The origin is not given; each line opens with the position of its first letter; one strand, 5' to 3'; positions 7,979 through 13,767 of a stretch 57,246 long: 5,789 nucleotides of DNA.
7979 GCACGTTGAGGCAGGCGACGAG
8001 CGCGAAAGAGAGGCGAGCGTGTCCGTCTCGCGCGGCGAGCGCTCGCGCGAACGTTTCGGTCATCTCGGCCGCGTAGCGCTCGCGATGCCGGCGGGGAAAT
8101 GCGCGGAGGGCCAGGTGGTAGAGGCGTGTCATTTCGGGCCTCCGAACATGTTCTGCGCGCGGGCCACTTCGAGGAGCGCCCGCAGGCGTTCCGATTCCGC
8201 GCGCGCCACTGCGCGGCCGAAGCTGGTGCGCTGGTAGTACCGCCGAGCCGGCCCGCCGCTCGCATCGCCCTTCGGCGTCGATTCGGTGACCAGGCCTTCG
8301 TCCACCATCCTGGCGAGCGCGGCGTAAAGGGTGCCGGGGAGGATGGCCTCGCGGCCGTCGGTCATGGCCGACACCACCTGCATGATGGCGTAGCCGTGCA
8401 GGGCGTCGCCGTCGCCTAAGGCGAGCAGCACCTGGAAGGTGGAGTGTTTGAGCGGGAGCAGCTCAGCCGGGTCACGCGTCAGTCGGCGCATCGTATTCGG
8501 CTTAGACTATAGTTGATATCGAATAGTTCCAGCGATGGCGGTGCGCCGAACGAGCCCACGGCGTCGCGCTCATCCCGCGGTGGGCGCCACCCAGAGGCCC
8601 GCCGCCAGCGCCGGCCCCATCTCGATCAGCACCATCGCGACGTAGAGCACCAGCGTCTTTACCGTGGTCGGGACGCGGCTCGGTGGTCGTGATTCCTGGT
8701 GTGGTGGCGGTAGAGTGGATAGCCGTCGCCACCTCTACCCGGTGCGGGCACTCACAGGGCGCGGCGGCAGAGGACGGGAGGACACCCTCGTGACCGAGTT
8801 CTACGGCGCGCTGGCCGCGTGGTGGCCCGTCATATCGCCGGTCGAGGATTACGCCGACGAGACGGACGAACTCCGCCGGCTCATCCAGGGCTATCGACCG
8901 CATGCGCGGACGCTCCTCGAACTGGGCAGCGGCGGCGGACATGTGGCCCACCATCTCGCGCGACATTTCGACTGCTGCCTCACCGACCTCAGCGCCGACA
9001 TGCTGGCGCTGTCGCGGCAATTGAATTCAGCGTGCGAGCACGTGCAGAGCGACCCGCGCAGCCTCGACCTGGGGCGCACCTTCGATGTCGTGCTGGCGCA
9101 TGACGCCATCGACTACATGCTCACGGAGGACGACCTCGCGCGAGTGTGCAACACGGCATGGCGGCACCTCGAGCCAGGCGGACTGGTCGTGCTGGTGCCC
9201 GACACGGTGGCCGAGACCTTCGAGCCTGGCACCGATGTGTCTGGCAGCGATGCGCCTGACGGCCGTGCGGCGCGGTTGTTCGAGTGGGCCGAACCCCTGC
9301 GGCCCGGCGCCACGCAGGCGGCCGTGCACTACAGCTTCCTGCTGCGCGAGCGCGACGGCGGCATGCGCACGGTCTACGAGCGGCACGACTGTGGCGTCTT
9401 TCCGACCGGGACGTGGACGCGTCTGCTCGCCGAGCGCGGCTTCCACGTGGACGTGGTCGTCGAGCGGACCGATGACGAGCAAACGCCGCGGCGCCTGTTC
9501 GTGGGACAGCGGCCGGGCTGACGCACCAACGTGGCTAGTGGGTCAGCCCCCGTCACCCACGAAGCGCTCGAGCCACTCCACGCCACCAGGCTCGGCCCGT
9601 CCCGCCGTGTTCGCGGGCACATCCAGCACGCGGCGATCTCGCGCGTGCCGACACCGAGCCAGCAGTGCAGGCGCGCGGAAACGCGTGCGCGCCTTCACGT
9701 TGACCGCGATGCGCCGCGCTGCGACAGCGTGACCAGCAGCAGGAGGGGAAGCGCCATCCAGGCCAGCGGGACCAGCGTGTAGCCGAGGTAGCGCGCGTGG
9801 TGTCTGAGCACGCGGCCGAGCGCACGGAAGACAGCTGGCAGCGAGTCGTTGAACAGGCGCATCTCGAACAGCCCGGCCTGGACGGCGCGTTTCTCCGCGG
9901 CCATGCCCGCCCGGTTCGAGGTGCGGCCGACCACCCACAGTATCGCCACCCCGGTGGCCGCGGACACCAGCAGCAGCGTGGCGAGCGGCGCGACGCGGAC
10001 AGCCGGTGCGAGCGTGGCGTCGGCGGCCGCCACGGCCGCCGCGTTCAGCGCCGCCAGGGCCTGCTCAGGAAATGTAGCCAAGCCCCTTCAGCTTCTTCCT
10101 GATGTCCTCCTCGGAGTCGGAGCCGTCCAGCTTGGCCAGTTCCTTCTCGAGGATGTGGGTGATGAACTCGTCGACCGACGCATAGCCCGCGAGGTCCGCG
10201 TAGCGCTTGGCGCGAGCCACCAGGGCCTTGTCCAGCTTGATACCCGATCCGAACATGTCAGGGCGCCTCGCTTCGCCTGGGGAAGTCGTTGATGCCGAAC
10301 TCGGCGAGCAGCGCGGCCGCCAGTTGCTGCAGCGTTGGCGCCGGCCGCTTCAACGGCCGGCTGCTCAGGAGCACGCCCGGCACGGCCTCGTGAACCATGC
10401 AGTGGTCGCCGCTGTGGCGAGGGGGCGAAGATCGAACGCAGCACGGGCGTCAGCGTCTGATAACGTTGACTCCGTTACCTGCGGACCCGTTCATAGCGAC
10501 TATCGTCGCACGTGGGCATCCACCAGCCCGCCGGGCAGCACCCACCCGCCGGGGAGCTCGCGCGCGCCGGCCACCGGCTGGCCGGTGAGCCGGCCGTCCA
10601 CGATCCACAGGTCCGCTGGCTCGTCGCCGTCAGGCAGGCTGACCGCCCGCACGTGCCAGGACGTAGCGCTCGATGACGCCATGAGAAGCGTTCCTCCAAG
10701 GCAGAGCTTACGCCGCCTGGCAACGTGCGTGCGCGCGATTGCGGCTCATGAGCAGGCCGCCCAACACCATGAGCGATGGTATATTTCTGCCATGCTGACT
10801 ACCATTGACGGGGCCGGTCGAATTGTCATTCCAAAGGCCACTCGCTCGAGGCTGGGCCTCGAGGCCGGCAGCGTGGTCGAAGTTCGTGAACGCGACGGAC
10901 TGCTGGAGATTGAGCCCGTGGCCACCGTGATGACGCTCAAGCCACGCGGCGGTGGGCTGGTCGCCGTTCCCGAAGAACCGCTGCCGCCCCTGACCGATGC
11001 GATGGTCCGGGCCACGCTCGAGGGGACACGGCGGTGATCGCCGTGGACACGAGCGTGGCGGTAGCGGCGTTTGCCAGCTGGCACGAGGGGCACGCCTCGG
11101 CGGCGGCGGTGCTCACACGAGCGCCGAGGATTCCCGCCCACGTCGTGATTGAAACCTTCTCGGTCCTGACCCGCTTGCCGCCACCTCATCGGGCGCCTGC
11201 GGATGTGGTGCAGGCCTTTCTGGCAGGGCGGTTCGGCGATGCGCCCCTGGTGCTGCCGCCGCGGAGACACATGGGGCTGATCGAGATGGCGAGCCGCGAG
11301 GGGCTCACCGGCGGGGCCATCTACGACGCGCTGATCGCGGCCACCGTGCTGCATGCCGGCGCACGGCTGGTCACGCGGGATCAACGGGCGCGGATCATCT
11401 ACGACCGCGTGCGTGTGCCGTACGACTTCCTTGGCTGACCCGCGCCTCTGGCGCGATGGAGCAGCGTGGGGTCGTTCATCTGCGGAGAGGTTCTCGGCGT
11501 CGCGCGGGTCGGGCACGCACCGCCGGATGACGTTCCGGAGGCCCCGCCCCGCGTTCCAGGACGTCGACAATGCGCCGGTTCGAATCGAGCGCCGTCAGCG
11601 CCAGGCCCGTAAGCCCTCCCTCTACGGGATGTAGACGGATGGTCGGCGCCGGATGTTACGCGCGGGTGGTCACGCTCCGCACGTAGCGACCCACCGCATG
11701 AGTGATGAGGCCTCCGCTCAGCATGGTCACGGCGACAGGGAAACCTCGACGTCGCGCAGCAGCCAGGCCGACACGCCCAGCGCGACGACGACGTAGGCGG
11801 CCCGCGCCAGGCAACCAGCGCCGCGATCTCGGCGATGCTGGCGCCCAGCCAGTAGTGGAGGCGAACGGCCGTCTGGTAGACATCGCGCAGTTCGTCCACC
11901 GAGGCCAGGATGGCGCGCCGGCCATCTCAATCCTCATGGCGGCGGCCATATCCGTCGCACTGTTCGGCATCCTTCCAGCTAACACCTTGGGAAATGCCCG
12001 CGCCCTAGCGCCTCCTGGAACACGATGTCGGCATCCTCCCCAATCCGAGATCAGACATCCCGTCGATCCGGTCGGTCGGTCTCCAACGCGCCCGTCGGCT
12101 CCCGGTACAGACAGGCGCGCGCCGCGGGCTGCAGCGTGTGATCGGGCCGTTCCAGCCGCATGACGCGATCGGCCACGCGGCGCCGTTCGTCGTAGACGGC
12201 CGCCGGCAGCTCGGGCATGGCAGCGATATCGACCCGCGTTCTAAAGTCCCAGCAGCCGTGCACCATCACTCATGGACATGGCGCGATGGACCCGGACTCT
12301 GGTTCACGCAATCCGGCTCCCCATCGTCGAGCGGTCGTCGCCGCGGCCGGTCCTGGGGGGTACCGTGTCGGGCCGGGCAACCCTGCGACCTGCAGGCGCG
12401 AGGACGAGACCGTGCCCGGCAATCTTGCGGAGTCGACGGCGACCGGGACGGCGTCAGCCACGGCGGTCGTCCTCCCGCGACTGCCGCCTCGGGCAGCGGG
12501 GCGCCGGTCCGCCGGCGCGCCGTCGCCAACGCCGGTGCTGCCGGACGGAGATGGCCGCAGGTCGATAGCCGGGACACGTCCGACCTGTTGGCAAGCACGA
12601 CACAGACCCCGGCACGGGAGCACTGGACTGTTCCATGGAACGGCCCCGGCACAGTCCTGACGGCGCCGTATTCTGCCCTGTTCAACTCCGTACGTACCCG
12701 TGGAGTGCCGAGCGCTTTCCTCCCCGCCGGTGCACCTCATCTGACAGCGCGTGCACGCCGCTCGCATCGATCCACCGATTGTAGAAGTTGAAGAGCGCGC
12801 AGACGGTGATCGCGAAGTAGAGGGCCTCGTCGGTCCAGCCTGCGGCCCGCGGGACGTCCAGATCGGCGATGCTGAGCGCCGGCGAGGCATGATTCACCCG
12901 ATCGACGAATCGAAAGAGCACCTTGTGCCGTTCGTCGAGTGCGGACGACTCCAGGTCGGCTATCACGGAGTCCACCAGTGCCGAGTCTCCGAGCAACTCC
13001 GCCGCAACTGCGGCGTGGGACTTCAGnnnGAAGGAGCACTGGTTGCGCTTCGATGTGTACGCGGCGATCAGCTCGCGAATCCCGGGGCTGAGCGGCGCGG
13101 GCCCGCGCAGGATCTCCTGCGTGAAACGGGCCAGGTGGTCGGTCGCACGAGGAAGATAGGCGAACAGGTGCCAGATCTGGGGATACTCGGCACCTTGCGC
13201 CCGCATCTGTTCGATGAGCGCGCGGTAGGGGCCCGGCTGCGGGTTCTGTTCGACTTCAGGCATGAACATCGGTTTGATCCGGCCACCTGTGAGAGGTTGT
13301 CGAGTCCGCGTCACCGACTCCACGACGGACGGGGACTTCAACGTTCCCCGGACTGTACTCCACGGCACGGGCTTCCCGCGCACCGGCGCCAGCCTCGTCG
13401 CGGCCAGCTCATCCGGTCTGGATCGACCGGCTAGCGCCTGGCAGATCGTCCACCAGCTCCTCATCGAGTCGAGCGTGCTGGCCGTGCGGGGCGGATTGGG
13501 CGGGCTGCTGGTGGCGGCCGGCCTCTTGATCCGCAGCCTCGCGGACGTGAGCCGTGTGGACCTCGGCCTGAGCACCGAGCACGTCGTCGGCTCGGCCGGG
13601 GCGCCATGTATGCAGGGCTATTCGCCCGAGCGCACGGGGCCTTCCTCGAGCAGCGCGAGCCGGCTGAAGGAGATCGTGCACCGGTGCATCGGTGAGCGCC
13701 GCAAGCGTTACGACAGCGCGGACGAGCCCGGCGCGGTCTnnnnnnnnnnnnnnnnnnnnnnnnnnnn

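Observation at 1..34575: A 96-nt, perfectly conserved, co-oriented repeat marks breakpoints between unrelated truncated genes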

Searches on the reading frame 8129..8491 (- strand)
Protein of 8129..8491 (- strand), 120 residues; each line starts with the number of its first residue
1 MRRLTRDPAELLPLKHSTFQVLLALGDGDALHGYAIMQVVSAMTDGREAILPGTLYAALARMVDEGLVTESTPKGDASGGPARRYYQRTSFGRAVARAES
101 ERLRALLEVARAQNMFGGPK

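Call 72: search_protein_families(library=pfam, proteins=[window:8129-8491:-], max_evalue=0.01)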
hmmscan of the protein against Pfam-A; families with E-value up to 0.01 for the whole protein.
window:8129-8491:- (120 aa): 1 family
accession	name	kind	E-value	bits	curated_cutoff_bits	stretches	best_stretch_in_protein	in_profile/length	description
PF03551.20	PadR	-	8.4e-14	51.8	27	1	22-96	2-73/75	Transcriptional regulator PadR-like family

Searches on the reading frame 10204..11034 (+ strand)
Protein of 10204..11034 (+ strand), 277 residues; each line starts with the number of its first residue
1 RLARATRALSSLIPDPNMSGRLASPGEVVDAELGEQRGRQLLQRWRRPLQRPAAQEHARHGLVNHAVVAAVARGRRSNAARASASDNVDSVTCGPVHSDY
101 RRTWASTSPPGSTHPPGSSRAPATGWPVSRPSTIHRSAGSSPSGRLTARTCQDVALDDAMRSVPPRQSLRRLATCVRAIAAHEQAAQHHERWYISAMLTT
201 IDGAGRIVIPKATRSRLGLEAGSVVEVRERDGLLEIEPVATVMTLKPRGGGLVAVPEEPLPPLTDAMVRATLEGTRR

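Call 15: search_protein_families(library=pfam, proteins=[window:10204-11034:+], max_evalue=0.01)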
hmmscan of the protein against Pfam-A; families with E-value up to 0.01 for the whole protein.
window:10204-11034:+ (277 aa): 1 family
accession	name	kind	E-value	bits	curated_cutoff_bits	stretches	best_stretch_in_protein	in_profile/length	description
PF04014.23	MazE_antitoxin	-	8.4e-10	38.9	24.7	1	199-240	2-44/48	Antidote-toxin recognition MazE, bacterial antitoxin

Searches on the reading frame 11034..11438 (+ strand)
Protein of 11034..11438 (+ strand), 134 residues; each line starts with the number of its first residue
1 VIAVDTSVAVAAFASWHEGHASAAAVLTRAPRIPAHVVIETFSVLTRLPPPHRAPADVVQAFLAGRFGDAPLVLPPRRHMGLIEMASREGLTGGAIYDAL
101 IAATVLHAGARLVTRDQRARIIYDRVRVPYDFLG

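Call 15: search_protein_families(library=pfam, proteins=[window:11034-11438:+], max_evalue=0.01)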
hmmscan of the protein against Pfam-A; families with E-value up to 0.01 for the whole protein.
window:11034-11438:+ (134 aa): 2 families
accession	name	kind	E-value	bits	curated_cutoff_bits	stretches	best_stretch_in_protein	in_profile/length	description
PF01850.27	PIN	-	7.7e-14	52.8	23.6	1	2-120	1-115/120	PIN domain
PF21836.2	DUF6895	-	0.0079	16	23.8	1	16-114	65-162/289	Domain of unknown function (DUF6895)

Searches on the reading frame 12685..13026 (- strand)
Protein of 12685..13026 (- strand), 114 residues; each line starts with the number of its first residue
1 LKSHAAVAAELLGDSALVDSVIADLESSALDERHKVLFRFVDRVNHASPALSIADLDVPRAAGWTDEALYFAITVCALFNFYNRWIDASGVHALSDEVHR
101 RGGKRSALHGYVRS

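Call 57: search_protein_families(library=ncbifam, proteins=[window:12685-13026:-], max_evalue=0.001)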
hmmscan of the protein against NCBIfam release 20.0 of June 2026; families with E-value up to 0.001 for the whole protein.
window:12685-13026:- (114 aa): 1 family
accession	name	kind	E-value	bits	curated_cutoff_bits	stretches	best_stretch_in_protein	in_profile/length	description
TIGR01926.1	peroxid_rel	subfamily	3.5e-12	46.5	81.8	1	3-88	85-170/178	peroxidase-related enzyme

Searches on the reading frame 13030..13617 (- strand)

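Call 57: search_protein_families(library=ncbifam, proteins=[window:13030-13617:-], max_evalue=0.001)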
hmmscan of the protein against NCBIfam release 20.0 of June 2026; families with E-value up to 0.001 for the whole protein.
window:13030-13617:- (196 aa): 1 family
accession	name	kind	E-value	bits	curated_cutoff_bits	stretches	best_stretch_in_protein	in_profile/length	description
TIGR01926.1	peroxid_rel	subfamily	0.0009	19.1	81.8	0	121-196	5-81/178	peroxidase-related enzyme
